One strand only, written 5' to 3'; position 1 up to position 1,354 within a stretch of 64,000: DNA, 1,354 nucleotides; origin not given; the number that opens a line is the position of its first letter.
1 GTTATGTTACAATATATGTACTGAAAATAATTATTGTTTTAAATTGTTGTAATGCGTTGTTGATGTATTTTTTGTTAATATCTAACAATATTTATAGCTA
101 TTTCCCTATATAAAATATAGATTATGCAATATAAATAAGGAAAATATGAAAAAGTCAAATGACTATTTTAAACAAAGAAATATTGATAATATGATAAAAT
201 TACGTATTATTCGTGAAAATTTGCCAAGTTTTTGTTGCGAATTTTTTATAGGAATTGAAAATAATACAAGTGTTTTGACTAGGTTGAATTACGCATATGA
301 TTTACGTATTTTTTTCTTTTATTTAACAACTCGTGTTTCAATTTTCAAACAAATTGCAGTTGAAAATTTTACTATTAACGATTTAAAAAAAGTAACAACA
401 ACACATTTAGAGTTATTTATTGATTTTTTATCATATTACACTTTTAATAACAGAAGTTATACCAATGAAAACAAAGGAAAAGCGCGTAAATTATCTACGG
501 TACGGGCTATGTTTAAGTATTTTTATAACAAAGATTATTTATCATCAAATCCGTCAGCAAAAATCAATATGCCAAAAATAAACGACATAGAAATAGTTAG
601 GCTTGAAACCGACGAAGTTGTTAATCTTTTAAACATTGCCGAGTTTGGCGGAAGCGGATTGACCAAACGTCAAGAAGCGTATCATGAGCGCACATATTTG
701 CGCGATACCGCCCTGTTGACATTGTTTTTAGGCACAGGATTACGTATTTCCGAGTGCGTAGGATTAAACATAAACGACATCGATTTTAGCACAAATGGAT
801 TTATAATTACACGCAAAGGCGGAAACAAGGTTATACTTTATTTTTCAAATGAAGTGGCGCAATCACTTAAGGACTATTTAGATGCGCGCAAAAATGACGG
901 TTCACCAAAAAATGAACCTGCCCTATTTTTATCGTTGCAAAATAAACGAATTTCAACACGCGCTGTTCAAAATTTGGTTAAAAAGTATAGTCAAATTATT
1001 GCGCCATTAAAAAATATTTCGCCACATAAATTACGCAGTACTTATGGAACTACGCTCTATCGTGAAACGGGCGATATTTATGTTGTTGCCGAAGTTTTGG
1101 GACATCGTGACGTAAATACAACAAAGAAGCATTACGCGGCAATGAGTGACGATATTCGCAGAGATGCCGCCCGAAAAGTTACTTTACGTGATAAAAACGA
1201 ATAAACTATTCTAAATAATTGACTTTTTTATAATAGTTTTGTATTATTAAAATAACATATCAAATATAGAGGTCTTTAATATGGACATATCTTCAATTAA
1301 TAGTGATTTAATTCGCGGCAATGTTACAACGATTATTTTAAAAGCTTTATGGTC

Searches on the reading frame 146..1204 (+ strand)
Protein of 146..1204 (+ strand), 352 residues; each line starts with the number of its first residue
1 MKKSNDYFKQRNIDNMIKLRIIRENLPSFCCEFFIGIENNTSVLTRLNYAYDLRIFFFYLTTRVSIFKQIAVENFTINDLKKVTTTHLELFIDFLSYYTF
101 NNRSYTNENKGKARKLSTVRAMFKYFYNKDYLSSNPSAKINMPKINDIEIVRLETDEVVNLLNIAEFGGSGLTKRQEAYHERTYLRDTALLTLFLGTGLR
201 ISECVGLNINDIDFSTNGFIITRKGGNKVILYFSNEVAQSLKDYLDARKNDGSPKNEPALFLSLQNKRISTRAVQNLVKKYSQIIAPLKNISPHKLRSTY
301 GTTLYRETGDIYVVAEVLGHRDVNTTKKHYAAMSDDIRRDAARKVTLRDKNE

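Call 70: find_encoding_contigs(protein=window:146-1204:+, flank=10000, max_places=2)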
Protein window:146-1204:+ (352 aa): 8 contigs read that carry it; 2 places shown.
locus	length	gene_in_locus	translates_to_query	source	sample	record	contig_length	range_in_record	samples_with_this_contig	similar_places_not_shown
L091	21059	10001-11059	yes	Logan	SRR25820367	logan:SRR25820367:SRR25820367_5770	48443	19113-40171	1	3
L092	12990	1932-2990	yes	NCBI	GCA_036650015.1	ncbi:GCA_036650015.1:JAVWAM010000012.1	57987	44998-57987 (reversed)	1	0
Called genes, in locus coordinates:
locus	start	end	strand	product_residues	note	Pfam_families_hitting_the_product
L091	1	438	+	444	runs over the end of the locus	PF00919:UPF0004, PF04055:Radical_SAM, PF01938:TRAM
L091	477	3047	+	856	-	PF01624:MutS_I, PF05188:MutS_II, PF05192:MutS_III, PF05190:MutS_IV, PF00488:MutS_V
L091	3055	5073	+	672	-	PF02518:HATPase_c (weak), PF13589:HATPase_c_3, PF01119:DNA_mis_repair, PF08676:MutL_C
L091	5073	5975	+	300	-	PF01745:IPT (weak), PF01715:IPPT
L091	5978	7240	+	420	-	PF06838:Met_gamma_lyase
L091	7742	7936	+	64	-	-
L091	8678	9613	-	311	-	PF20434:BD-FAE, PF07859:Abhydrolase_3, PF00326:Peptidase_S9 (faint)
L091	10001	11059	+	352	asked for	PF00589:Phage_integrase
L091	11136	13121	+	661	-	PF03551:PadR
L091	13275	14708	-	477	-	PF07690:MFS_1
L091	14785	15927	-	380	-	PF09335:VTT_dom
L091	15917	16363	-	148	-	PF00075:RNase_H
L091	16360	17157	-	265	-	PF03807:F420_oxidored, PF14748:P5CR_dimer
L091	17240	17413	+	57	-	-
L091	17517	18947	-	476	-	PF00206:Lyase_1, PF10397:ADSL_C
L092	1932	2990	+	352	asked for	PF00589:Phage_integrase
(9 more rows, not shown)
